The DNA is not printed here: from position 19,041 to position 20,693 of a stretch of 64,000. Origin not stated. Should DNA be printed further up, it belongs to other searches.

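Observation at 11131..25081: Eleven-gene coupled operon: beta-propeller paralogues around a NapG/NapH-type quinol-dehydrogenase module, with a GT4 and an ABC transporter but no recognisable terminal enzyme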

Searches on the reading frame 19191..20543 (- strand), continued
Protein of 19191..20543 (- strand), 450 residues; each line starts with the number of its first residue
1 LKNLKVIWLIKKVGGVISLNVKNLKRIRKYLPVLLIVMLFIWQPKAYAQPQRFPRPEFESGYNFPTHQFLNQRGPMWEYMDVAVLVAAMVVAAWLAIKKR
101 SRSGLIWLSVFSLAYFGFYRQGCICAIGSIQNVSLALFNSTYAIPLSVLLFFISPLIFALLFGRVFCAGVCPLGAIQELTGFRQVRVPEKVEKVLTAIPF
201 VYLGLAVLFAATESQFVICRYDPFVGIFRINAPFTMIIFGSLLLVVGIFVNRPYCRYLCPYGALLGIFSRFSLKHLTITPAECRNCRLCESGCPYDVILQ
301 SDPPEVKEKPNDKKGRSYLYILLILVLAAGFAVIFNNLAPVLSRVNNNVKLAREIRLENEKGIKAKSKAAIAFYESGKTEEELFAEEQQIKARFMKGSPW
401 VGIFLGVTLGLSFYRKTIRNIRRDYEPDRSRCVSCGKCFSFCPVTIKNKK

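Call 36: search_protein_families(library=pfam, proteins=[P0256, P0261, P0264, P0281, P0287, P0344, P0249, P0380, P0257, P0319], max_evalue=0.0001)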
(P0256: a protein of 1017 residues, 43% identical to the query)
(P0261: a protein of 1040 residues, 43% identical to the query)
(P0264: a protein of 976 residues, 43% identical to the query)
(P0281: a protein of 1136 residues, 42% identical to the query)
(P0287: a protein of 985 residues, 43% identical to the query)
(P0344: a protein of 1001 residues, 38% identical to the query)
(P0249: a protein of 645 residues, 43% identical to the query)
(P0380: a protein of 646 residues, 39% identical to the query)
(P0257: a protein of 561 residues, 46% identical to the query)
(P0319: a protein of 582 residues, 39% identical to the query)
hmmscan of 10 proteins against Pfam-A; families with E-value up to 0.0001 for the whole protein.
P0256 (1017 aa): 14 families
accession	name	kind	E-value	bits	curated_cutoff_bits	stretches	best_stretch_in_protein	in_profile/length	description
PF13360.13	PQQ_2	-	4.6e-42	144.7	27.6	4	797-907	3-102/233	Outer membrane protein assembly factor BamB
PF13570.13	Beta-prop_ACSF4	-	7.8e-18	65.4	133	1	798-1000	30-314/329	Beta-alanine-activating enzyme, beta-propeller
PF12801.12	Fer4_5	-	5.1e-14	52.4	22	2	207-248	5-46/48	4Fe-4S binding domain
PF12838.12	Fer4_7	-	5.2e-10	40.1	27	1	225-268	7-52/52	4Fe-4S dicluster domain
PF00037.32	Fer4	-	1e-09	38.2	21.1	1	247-269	1-23/24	4Fe-4S binding domain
PF13187.11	Fer4_9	-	7.3e-08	32.8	27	0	253-281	1-29/52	4Fe-4S dicluster domain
PF13484.11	Fer4_16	-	7e-07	30.4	30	1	253-285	1-32/66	4Fe-4S double cluster binding domain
PF12837.12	Fer4_6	-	1.2e-06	28.6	25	1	247-269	2-24/24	4Fe-4S binding domain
PF12800.12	Fer4_4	-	4.2e-06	27.1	24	0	251-267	1-17/17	4Fe-4S binding domain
PF01011.28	PQQ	-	4.7e-06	26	26.7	0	912-950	51-89/595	Glucose/ethanol/alcohol dehydrogenase, beta-propeller domain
PF14697.11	Fer4_21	-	2.5e-05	24.7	35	0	248-268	35-56/59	4Fe-4S dicluster domain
PF25293.1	Beta-prop_EMC1_N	-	3.1e-05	24.2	34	0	754-914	50-209/219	EMC1 N-terminal beta-propeller domain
PF13237.11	Fer4_10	-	4.9e-05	23.6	25.5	0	247-268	2-25/53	4Fe-4S dicluster domain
PF25160.1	LdpA_Fe-S-bd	-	6.1e-05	23.2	27.6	0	398-420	24-46/49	LdpA Fe-S cluster-binding domain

P0261 (1040 aa): 8 families
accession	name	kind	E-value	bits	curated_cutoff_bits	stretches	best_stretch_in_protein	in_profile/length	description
PF13360.13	PQQ_2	-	2e-23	83.7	27.6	2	825-914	7-92/233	Outer membrane protein assembly factor BamB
PF13570.13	Beta-prop_ACSF4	-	3.2e-14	53.5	133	1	823-998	31-201/329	Beta-alanine-activating enzyme, beta-propeller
PF12801.12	Fer4_5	-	7.4e-14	51.9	22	2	121-154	4-37/48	4Fe-4S binding domain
PF12838.12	Fer4_7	-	7.6e-06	26.7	27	0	228-271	7-52/52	4Fe-4S dicluster domain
PF00037.32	Fer4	-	9.7e-06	25.6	21.1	1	250-273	1-24/24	4Fe-4S binding domain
PF25160.1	LdpA_Fe-S-bd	-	4e-05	23.8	27.6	0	405-420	27-42/49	LdpA Fe-S cluster-binding domain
PF12837.12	Fer4_6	-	5.3e-05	23.4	25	1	250-272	2-24/24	4Fe-4S binding domain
PF13187.11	Fer4_9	-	9.9e-05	22.7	27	0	257-273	2-18/52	4Fe-4S dicluster domain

P0264 (976 aa): 11 families
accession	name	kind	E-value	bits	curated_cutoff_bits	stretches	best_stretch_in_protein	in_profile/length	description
PF13360.13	PQQ_2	-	2.3e-31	109.7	27.6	3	609-731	46-154/233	Outer membrane protein assembly factor BamB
PF12801.12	Fer4_5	-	2.2e-16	60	22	2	101-135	3-37/48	4Fe-4S binding domain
PF13570.13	Beta-prop_ACSF4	-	2e-12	47.6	133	1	758-964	114-317/329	Beta-alanine-activating enzyme, beta-propeller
PF00037.32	Fer4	-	1.9e-09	37.4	21.1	1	232-254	2-24/24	4Fe-4S binding domain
PF01011.28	PQQ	-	5.8e-09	35.6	26.7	0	610-676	510-584/595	Glucose/ethanol/alcohol dehydrogenase, beta-propeller domain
PF13187.11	Fer4_9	-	1.6e-06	28.5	27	0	209-253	7-52/52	4Fe-4S dicluster domain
PF12838.12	Fer4_7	-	2.3e-06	28.4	27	0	230-252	30-52/52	4Fe-4S dicluster domain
PF14697.11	Fer4_21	-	3.7e-06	27.4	35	0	231-253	34-57/59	4Fe-4S dicluster domain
PF12800.12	Fer4_4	-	7.6e-06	26.3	24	0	237-249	3-15/17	4Fe-4S binding domain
PF13237.11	Fer4_10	-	1.4e-05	25.3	25.5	0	232-250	3-21/53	4Fe-4S dicluster domain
PF13484.11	Fer4_16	-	6.5e-05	24.1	30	0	237-256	1-20/66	4Fe-4S double cluster binding domain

P0281 (1136 aa): 11 families
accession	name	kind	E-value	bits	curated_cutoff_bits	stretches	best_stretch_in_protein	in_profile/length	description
PF13360.13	PQQ_2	-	1.3e-26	94.1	27.6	3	916-1006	4-89/233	Outer membrane protein assembly factor BamB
PF12801.12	Fer4_5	-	3.1e-17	62.7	22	2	124-159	3-38/48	4Fe-4S binding domain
PF13570.13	Beta-prop_ACSF4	-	1.7e-09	37.9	133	1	913-1118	27-224/329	Beta-alanine-activating enzyme, beta-propeller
PF12838.12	Fer4_7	-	1.2e-06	29.3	27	0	233-275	8-52/52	4Fe-4S dicluster domain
PF13183.11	Fer4_8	-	1.4e-06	29.2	27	0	260-290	4-34/68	4Fe-4S dicluster domain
PF13237.11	Fer4_10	-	1.5e-06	28.5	25.5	0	406-426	5-25/53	4Fe-4S dicluster domain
PF00037.32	Fer4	-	3.6e-06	27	21.1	1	256-276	3-23/24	4Fe-4S binding domain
PF13484.11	Fer4_16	-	1.5e-05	26.1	30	0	260-282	1-21/66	4Fe-4S double cluster binding domain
PF01011.28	PQQ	-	1.5e-05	24.4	26.7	0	789-930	52-205/595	Glucose/ethanol/alcohol dehydrogenase, beta-propeller domain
PF13187.11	Fer4_9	-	8.6e-05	22.9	27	0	261-279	2-20/52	4Fe-4S dicluster domain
PF14697.11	Fer4_21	-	9.5e-05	22.9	35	0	252-276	32-57/59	4Fe-4S dicluster domain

P0287 (985 aa): 10 families
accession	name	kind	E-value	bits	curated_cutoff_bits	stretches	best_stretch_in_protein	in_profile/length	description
PF13360.13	PQQ_2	-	1.4e-26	94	27.6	3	622-749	55-175/233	Outer membrane protein assembly factor BamB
PF12801.12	Fer4_5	-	5.6e-14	52.3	22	2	113-153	3-43/48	4Fe-4S binding domain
PF00037.32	Fer4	-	3.3e-10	39.8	21.1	1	244-265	2-23/24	4Fe-4S binding domain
PF01011.28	PQQ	-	1.9e-09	37.3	26.7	1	634-775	51-205/595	Glucose/ethanol/alcohol dehydrogenase, beta-propeller domain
PF12838.12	Fer4_7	-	2.6e-08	34.6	27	0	221-264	7-52/52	4Fe-4S dicluster domain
PF13237.11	Fer4_10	-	2.9e-07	30.7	25.5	0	394-417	4-28/53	4Fe-4S dicluster domain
PF13187.11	Fer4_9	-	4.4e-07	30.3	27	0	393-412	31-50/52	4Fe-4S dicluster domain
PF13183.11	Fer4_8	-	1.9e-06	28.7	27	0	391-411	46-66/68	4Fe-4S dicluster domain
PF13484.11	Fer4_16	-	1.6e-05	26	30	0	249-274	1-26/66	4Fe-4S double cluster binding domain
PF12837.12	Fer4_6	-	3e-05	24.2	25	0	243-265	2-24/24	4Fe-4S binding domain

P0344 (1001 aa): 9 families
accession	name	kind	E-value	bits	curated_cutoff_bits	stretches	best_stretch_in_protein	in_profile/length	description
PF13360.13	PQQ_2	-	2.1e-23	83.6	27.6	2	676-869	7-189/233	Outer membrane protein assembly factor BamB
PF12801.12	Fer4_5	-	3.7e-12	46.5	22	2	207-246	3-43/48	4Fe-4S binding domain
PF13570.13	Beta-prop_ACSF4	-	7.5e-11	42.4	133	1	804-979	57-227/329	Beta-alanine-activating enzyme, beta-propeller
PF00037.32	Fer4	-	4.3e-10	39.4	21.1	1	250-272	2-24/24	4Fe-4S binding domain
PF12838.12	Fer4_7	-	1.4e-06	29.1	27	0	228-270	8-52/52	4Fe-4S dicluster domain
PF13187.11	Fer4_9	-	2.3e-06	27.9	27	0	256-275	2-21/52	4Fe-4S dicluster domain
PF13183.11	Fer4_8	-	2.4e-05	25.2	27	0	255-270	4-19/68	4Fe-4S dicluster domain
PF13237.11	Fer4_10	-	2.4e-05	24.6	25.5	0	251-271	4-26/53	4Fe-4S dicluster domain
PF12837.12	Fer4_6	-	2.4e-05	24.5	25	1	249-271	2-24/24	4Fe-4S binding domain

P0249 (645 aa): 7 families
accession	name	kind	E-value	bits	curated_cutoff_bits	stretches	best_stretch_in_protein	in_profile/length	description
PF12801.12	Fer4_5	-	2.7e-15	56.5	22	2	197-239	4-46/48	4Fe-4S binding domain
PF00037.32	Fer4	-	2.6e-09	36.9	21.1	1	238-260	1-23/24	4Fe-4S binding domain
PF13484.11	Fer4_16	-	5e-09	37.3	30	0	244-272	1-28/66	4Fe-4S double cluster binding domain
PF12838.12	Fer4_7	-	1.3e-08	35.6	27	1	216-259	7-52/52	4Fe-4S dicluster domain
PF14697.11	Fer4_21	-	1.3e-07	32.1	35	0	217-260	14-57/59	4Fe-4S dicluster domain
PF13187.11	Fer4_9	-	8.7e-06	26.1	27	0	216-260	7-52/52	4Fe-4S dicluster domain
PF25160.1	LdpA_Fe-S-bd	-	1.5e-05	25.2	27.6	0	389-410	24-45/49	LdpA Fe-S cluster-binding domain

P0380 (646 aa): 5 families
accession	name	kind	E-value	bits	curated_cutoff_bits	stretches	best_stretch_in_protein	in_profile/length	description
PF12801.12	Fer4_5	-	6.9e-13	48.8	22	2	117-151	4-38/48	4Fe-4S binding domain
PF01797.21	Y1_Tnp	-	7.8e-10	39.4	23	1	524-599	39-119/121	Transposase IS200 like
PF12838.12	Fer4_7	-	4.1e-07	30.8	27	0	224-267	7-52/52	4Fe-4S dicluster domain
PF13187.11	Fer4_9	-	2.3e-05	24.8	27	0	253-275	2-24/52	4Fe-4S dicluster domain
PF00037.32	Fer4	-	3.6e-05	23.8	21.1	1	247-268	2-23/24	4Fe-4S binding domain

P0257 (561 aa): 9 families
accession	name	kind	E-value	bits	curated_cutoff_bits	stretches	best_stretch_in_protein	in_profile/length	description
PF12801.12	Fer4_5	-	1.9e-15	57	22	2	158-192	3-37/48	4Fe-4S binding domain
PF00037.32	Fer4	-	5.8e-09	35.8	21.1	0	292-311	5-24/24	4Fe-4S binding domain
PF12838.12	Fer4_7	-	1.1e-05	26.3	27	0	455-475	2-22/52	4Fe-4S dicluster domain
PF25160.1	LdpA_Fe-S-bd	-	2.2e-05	24.6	27.6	0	452-472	25-45/49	LdpA Fe-S cluster-binding domain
PF13484.11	Fer4_16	-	2.9e-05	25.2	30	0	455-482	2-27/66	4Fe-4S double cluster binding domain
PF13187.11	Fer4_9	-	3.1e-05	24.4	27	0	455-482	2-29/52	4Fe-4S dicluster domain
PF14697.11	Fer4_21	-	3.7e-05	24.2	35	0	453-467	6-20/59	4Fe-4S dicluster domain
PF13237.11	Fer4_10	-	4.4e-05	23.8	25.5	0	452-474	6-22/53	4Fe-4S dicluster domain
PF13183.11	Fer4_8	-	7.2e-05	23.7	27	0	454-468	53-67/68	4Fe-4S dicluster domain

P0319 (582 aa): 8 families
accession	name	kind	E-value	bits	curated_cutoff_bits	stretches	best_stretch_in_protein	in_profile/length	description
PF12801.12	Fer4_5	-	3.5e-11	43.3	22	1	266-301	3-38/48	4Fe-4S binding domain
PF12838.12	Fer4_7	-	1.8e-09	38.4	27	1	374-417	7-52/52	4Fe-4S dicluster domain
PF13187.11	Fer4_9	-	2.3e-08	34.4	27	0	374-418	7-52/52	4Fe-4S dicluster domain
PF13183.11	Fer4_8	-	1.1e-07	32.7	27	0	402-434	4-38/68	4Fe-4S dicluster domain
PF00037.32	Fer4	-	1.1e-07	31.8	21.1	1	397-419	2-24/24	4Fe-4S binding domain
PF14697.11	Fer4_21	-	9.6e-07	29.3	35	0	375-418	14-57/59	4Fe-4S dicluster domain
PF13237.11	Fer4_10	-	2.6e-06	27.7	25.5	0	396-423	2-33/53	4Fe-4S dicluster domain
PF25160.1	LdpA_Fe-S-bd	-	4.5e-06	26.8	27.6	0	555-571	26-42/49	LdpA Fe-S cluster-binding domain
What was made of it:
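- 17506..19233 (-): Gene G: three-TM-anchored PQQ_2 propeller, the obligate partner of F. The probable true start is the ATG at 19194, which overlaps the stop codon of F. Fused to F in P0256, P0261, P0264, P0281, P0287 and P0344 (call 36).
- F::G fusions in at least 6 representative clusters (call 36).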

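Call 40: find_related_loci(query=A2, collection=genome_contigs, flank=10000)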
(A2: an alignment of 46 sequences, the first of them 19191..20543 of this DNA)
Query A2 (450 aa) in genome_contigs; peptide patterns used: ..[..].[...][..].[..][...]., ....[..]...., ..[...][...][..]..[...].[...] (x = any residue, [..] = any of these).
600 stretches matched a pattern (row limit reached: there are more); 587 encode a relative of the query (tblastn E <= 1e-3); the best 80 are kept; 80 distinct loci.
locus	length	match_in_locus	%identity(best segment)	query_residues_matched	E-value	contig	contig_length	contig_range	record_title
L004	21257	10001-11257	76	30-449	0e+0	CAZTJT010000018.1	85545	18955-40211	MAG TPA_asm: uncultured Rikenellaceae bacterium isolate binchicken_co7_100 genome assembly, contig: NODE_517_length_8554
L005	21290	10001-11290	74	24-450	0e+0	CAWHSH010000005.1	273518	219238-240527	MAG: uncultured Bacteroidales bacterium isolate MFD05942.bin.1.149 genome assembly, contig: contig_31164, whole genome s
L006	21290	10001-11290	68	25-450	0e+0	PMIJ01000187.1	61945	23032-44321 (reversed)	MAG: Bacteroidales bacterium isolate fen_957 73.20120600_E3D.48_contig_14528, whole genome shotgun sequence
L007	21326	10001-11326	66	13-450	0e+0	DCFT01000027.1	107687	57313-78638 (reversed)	MAG TPA_asm: Bacteroidales bacterium UBA1797 UBA1797_contig_7770, whole genome shotgun sequence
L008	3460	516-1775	66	29-449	0e+0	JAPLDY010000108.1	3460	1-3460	MAG: Bacteroidia bacterium isolate LacPavin_0920_SED3_MAG_42_11 LacPavin_0920_SED3_scaffold_2300482, whole genome shotgu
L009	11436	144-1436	64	18-449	0e+0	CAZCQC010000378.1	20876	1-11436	MAG TPA_asm: uncultured Rikenellaceae bacterium isolate binchicken_co255_422 genome assembly, contig: k141_4248684, whol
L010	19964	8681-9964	64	18-444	0e+0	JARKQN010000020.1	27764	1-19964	MAG: Bacteroidales bacterium isolate Reactor_maxbin.115 k141_112958, whole genome shotgun sequence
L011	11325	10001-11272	63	26-450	0e+0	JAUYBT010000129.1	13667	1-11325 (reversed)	MAG: Bacteroidales bacterium isolate C20_concoct.bin.132 C20_k141_579686, whole genome shotgun sequence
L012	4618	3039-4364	62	2-444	0e+0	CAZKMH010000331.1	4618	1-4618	MAG TPA_asm: uncultured Rikenellaceae bacterium isolate binchicken_co259_326 genome assembly, contig: NODE_21866_length_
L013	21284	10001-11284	65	22-449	0e+0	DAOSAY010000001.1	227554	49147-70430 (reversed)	MAG TPA_asm: Bacteroidales bacterium isolate AMR_MDS_1897 NODE_21_length_227554_cov_7.373997, whole genome shotgun seque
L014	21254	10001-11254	64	32-450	0e+0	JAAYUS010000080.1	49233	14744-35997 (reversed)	MAG: Bacteroidales bacterium isolate AS27yjCOA_179 27582_AS27, whole genome shotgun sequence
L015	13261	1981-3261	64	22-449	0e+0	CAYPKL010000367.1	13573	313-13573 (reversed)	MAG TPA_asm: uncultured Rikenellaceae bacterium isolate binchicken_co255_353 genome assembly, contig: k141_1655761, whol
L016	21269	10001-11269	62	27-450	0e+0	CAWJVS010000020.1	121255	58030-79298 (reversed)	MAG: uncultured Bacteroidales bacterium isolate MFD04716.bin.2.78 genome assembly, contig: contig_43731, whole genome sh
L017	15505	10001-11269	62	28-450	0e+0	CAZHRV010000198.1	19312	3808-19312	MAG TPA_asm: uncultured Rikenellaceae bacterium isolate SRP185410_co1_20 genome assembly, contig: k141_2088901, whole ge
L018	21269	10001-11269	61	27-450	0e+0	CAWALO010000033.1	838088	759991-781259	MAG: uncultured Bacteroidales bacterium isolate MFD04716.bin.2.270 genome assembly, contig: contig_7745, whole genome sh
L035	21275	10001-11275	49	22-450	7e-131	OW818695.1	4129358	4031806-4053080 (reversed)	metagenome genome assembly, chromosome: 1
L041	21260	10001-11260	47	23-444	5e-127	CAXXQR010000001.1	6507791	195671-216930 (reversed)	MAG: Prolixibacteraceae bacterium isolate 3ed26609-c477-498b-bae5-58c626e8666b genome assembly, contig: contig_1, whole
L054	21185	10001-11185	48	47-444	4e-123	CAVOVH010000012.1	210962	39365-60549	MAG: uncultured Cytophagales bacterium isolate MFD09779.bin.2.36 genome assembly, contig: contig_65089, whole genome sho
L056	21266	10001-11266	47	22-444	3e-123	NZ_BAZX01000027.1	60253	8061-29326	Marinifilum fragile JCM 15579, whole genome shotgun sequence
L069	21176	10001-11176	49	51-444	2e-120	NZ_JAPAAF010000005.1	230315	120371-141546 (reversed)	Gaoshiqia sediminis strain A06 scaffold_5_length=230316, whole genome shotgun sequence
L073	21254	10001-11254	45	27-444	9e-120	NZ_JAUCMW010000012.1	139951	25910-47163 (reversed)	Labilibaculum sp. K2S NODE_12_length_139951_cov_522.638860, whole genome shotgun sequence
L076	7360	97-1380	44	25-450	1e-119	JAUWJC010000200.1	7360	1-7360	MAG: Pirellulales bacterium isolate CSMAG_2310 CSMAG_2310_k127_4201672_length_7360_cov_265.0000, whole genome shotgun se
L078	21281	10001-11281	45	1-444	5e-119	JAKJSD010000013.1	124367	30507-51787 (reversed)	Ancylomarina sp. DW003 13, whole genome shotgun sequence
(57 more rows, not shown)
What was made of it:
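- Tried and rejected: The closest named genomes are uncultured Rikenellaceae and Bacteroidales MAGs (call 40).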
